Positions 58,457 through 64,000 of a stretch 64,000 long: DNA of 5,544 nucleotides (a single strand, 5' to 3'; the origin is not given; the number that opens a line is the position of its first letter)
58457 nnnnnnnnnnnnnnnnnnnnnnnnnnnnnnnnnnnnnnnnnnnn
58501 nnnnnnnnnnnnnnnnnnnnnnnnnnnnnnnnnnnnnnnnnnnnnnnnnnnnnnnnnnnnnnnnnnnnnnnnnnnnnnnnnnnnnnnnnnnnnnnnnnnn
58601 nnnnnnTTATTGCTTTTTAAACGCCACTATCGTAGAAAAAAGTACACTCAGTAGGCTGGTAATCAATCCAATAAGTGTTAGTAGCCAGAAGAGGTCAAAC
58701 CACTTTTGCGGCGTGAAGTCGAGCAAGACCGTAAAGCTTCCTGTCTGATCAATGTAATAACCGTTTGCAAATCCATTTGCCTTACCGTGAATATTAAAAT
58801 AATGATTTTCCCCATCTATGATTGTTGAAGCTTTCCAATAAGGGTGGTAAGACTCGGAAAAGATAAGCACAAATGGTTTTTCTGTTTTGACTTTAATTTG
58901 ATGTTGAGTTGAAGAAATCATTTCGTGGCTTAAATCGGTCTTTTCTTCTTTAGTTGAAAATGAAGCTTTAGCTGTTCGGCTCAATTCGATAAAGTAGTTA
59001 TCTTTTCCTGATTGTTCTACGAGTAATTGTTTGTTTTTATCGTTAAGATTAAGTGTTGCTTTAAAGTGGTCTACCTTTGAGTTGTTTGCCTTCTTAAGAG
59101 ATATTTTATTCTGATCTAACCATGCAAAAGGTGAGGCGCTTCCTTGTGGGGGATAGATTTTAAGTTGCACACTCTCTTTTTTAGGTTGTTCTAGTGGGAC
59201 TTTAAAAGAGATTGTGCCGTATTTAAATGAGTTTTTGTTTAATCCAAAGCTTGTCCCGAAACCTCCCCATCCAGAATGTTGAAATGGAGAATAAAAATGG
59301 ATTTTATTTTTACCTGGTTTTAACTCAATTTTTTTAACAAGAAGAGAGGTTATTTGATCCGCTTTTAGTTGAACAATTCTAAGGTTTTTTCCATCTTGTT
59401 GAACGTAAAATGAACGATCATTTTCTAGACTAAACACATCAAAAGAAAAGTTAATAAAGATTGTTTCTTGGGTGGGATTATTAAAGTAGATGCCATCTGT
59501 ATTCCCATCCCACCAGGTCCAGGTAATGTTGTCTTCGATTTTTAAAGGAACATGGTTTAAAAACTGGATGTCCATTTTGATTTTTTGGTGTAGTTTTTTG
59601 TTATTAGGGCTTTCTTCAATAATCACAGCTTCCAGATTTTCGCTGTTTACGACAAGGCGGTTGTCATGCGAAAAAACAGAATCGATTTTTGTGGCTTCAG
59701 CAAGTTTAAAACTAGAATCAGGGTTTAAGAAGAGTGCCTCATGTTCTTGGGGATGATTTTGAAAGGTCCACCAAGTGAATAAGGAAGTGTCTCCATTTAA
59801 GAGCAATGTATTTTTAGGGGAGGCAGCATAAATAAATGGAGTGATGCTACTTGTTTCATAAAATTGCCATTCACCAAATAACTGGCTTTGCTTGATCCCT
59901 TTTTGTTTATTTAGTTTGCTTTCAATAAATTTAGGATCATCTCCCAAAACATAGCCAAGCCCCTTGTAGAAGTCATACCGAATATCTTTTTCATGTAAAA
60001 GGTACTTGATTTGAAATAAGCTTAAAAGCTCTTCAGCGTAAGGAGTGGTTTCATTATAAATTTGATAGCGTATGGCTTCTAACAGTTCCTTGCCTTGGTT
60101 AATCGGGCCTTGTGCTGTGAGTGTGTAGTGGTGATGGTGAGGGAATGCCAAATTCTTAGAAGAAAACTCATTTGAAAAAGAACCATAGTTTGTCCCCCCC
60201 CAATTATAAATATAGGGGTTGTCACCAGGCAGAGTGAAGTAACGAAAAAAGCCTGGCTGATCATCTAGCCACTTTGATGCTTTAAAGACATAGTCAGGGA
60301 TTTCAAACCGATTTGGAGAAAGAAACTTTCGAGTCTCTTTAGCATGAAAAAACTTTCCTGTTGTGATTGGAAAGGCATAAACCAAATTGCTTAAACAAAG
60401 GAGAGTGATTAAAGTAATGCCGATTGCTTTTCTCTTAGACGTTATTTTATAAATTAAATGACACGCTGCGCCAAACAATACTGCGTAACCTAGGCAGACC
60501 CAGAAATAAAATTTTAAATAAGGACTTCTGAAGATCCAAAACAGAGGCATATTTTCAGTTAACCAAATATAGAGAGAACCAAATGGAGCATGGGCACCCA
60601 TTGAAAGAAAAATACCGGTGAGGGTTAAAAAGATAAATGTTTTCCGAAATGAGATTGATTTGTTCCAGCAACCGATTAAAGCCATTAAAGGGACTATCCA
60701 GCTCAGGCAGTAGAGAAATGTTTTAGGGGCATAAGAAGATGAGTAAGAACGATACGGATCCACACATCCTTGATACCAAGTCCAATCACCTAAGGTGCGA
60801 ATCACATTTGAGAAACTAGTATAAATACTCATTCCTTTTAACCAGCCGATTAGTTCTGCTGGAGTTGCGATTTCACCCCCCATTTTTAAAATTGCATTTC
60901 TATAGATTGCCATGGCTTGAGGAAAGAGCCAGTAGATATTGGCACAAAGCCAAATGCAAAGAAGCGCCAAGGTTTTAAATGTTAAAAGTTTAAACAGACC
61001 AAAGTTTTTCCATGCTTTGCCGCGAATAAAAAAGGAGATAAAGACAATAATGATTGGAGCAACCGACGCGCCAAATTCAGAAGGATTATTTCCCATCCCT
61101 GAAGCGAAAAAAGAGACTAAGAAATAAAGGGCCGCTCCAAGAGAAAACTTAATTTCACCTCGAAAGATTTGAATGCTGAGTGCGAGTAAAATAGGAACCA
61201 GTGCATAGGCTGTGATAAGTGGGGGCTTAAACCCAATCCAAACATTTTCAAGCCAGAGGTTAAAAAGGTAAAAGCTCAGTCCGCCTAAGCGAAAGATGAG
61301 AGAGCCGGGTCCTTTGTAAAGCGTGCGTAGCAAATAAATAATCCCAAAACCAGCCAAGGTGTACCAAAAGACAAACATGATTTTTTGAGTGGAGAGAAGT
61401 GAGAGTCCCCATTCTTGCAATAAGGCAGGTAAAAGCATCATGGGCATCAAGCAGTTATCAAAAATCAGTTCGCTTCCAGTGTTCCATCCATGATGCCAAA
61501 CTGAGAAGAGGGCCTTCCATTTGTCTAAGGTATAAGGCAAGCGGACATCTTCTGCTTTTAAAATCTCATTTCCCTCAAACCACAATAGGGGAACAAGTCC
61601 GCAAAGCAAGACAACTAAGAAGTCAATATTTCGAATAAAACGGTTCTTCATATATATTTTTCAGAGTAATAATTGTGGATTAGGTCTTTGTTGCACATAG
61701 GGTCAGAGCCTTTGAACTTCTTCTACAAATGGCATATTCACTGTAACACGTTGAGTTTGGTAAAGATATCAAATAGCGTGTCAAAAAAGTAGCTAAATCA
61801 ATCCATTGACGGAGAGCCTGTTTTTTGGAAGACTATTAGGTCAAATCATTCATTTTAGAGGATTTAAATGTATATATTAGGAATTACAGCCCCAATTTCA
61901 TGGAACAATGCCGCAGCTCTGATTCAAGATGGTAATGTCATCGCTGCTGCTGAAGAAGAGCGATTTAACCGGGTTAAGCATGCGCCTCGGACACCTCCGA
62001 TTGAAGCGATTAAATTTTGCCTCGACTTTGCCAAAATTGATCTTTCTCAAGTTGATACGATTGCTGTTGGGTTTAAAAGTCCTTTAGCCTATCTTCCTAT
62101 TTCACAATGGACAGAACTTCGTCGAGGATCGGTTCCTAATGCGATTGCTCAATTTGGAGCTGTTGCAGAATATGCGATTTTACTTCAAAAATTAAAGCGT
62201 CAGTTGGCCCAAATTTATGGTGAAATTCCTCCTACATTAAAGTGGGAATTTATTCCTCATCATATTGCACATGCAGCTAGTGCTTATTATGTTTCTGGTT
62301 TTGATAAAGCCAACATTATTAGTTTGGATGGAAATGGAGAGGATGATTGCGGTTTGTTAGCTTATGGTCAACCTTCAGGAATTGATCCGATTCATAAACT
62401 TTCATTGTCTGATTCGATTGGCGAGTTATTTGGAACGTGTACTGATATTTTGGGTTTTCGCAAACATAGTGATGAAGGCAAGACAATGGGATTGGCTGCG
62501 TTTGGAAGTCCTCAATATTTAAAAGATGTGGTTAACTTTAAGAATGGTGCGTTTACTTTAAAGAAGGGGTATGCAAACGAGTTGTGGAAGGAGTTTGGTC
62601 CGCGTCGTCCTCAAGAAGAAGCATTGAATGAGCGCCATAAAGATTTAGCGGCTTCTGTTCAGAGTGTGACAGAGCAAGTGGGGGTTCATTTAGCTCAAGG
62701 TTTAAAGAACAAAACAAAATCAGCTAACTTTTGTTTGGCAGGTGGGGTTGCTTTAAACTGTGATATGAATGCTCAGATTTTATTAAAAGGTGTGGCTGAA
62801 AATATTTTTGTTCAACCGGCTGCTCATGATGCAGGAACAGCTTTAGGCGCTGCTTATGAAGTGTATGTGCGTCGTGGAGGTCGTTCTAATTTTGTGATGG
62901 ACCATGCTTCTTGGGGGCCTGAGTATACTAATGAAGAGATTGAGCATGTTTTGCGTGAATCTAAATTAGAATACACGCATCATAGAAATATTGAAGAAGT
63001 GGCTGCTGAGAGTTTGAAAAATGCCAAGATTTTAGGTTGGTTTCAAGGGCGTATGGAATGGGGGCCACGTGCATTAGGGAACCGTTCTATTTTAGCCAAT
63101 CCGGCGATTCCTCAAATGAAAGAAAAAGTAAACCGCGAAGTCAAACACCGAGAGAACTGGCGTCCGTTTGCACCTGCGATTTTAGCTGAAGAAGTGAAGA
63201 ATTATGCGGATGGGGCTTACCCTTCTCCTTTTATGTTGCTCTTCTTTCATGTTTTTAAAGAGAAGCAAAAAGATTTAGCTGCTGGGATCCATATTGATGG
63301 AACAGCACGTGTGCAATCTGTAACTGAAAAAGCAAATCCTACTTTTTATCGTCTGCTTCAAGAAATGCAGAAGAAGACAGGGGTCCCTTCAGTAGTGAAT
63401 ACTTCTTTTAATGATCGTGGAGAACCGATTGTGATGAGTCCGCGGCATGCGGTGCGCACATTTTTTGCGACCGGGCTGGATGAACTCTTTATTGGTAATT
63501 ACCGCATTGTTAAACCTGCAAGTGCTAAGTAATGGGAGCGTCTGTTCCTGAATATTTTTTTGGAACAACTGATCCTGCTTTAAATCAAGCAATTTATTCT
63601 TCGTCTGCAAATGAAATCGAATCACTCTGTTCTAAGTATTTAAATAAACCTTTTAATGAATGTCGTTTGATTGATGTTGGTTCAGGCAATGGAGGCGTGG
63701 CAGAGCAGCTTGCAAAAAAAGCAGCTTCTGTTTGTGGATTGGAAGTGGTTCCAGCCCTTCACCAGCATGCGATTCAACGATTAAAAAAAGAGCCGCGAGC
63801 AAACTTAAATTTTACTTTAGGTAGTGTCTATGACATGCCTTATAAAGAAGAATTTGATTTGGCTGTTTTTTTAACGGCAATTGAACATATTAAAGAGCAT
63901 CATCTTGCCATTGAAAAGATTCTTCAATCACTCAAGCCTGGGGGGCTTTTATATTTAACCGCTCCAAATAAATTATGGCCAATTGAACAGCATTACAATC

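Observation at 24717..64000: ~39-kb surface-glycan biosynthesis island combining several pathways and unusual tailoring enzymes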

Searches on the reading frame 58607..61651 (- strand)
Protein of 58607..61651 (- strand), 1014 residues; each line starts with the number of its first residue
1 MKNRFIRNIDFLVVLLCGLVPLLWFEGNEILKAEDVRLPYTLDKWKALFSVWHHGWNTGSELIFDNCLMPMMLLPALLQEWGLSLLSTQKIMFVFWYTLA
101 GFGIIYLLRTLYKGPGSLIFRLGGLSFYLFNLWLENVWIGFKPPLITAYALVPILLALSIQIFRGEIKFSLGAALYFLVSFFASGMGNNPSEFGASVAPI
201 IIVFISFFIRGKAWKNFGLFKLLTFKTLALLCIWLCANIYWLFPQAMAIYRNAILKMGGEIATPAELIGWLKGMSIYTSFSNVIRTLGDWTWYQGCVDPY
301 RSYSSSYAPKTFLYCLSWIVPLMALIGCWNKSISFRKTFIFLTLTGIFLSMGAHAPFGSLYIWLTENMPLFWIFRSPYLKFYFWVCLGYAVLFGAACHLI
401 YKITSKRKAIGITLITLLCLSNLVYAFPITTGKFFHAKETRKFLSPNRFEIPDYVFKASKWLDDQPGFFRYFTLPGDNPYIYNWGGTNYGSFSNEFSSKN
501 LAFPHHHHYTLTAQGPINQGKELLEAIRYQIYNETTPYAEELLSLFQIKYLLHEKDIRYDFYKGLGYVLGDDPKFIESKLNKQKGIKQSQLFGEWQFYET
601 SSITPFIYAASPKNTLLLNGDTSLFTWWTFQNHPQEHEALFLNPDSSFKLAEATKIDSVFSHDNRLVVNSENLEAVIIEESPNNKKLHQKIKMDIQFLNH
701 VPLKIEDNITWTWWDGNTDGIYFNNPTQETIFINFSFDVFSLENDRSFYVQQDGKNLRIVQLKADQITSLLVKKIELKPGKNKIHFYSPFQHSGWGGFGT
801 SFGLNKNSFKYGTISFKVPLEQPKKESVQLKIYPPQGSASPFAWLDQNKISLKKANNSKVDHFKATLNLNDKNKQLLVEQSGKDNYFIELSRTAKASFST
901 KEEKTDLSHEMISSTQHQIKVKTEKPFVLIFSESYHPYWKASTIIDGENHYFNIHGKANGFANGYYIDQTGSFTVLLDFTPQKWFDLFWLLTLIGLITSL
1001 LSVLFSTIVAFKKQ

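Call 5: search_protein_families(library=pfam, proteins=[window:58607-61651:-])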
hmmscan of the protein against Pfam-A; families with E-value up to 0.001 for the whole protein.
window:58607-61651:- (1014 aa): 0 families

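Call 14: search_protein_families(library=ncbifam, proteins=[window:58607-61651:-], max_evalue=0.01)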
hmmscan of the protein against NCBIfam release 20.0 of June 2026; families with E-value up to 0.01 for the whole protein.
window:58607-61651:- (1014 aa): 0 families

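Call 32: search_protein_families(library=pfam, proteins=[window:58607-61651:-], max_evalue=1)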
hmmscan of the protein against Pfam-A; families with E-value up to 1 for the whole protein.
window:58607-61651:- (1014 aa): 1 family
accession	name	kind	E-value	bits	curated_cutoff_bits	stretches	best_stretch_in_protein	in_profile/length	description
PF11847.13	GT-C_AftD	-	0.017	13.5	26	1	278-487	239-446/661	Alpha-(1->3)-arabinofuranosyltransferase, N-terminal GT-C domain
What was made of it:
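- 58607..61651 (-): AftD-like GT-C paralog 3 (1014 aa). Sub-threshold GT-C_AftD hit (call 32).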

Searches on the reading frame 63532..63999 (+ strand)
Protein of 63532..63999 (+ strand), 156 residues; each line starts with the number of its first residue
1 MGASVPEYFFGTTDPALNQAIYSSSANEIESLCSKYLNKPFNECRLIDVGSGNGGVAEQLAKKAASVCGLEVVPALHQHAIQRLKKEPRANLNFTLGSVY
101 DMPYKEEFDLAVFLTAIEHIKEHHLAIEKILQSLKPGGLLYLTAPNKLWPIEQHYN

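Call 84: search_protein_families(library=pfam, proteins=[window:63532-63999:+], max_evalue=0.01)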
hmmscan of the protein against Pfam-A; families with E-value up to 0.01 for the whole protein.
window:63532-63999:+ (156 aa): 14 families
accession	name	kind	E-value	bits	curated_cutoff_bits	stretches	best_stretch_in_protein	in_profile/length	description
PF08241.18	Methyltransf_11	-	3.4e-16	60.1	21.2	1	47-142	1-95/95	Methyltransferase domain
PF13489.12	Methyltransf_23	-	1.5e-14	54.5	27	1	31-150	11-124/164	Methyltransferase domain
PF13649.12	Methyltransf_25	-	1.9e-14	54.5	27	1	47-138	2-97/97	Methyltransferase domain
PF13847.12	Methyltransf_31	-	4.6e-14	52.8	27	1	43-146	4-113/145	Methyltransferase domain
PF08242.18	Methyltransf_12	-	6.8e-11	43.2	30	1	47-140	1-98/98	Methyltransferase domain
PF01209.24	Ubie_methyltran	-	6.7e-05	22.8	20.1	1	44-142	49-151/233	ubiE/COQ5 methyltransferase family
PF02353.26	CMAS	-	7.5e-05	22.6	27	1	45-143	65-165/273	Mycolic acid cyclopropane synthetase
PF01135.25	PCMT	-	0.00012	22.4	20.3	1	23-111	55-146/210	Protein-L-isoaspartate(D-aspartate) O-methyltransferase (PCMT)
PF05891.18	Methyltransf_PK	-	0.00055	20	27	1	17-142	30-159/218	AdoMet dependent proline di-methyltransferase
PF13679.12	Methyltransf_32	-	0.0011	19.3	27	1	28-103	12-93/143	Methyltransferase domain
PF02390.23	Methyltransf_4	-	0.002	18.1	24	0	46-97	5-58/173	Putative methyltransferase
PF05401.17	NodS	-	0.0036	17.6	24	1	46-143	47-145/201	Nodulation protein S (NodS)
PF08003.17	Methyltransf_9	-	0.0037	16.7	23.8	1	40-142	113-217/315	Protein of unknown function (DUF1698)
PF00891.24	Methyltransf_2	-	0.0043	16.9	22.3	1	12-138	30-160/210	O-methyltransferase domain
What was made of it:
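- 63532..64000 (+): Class I SAM methyltransferase, cut by the window end. Pfam Methyltransf_11, 60 bits (call 84).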
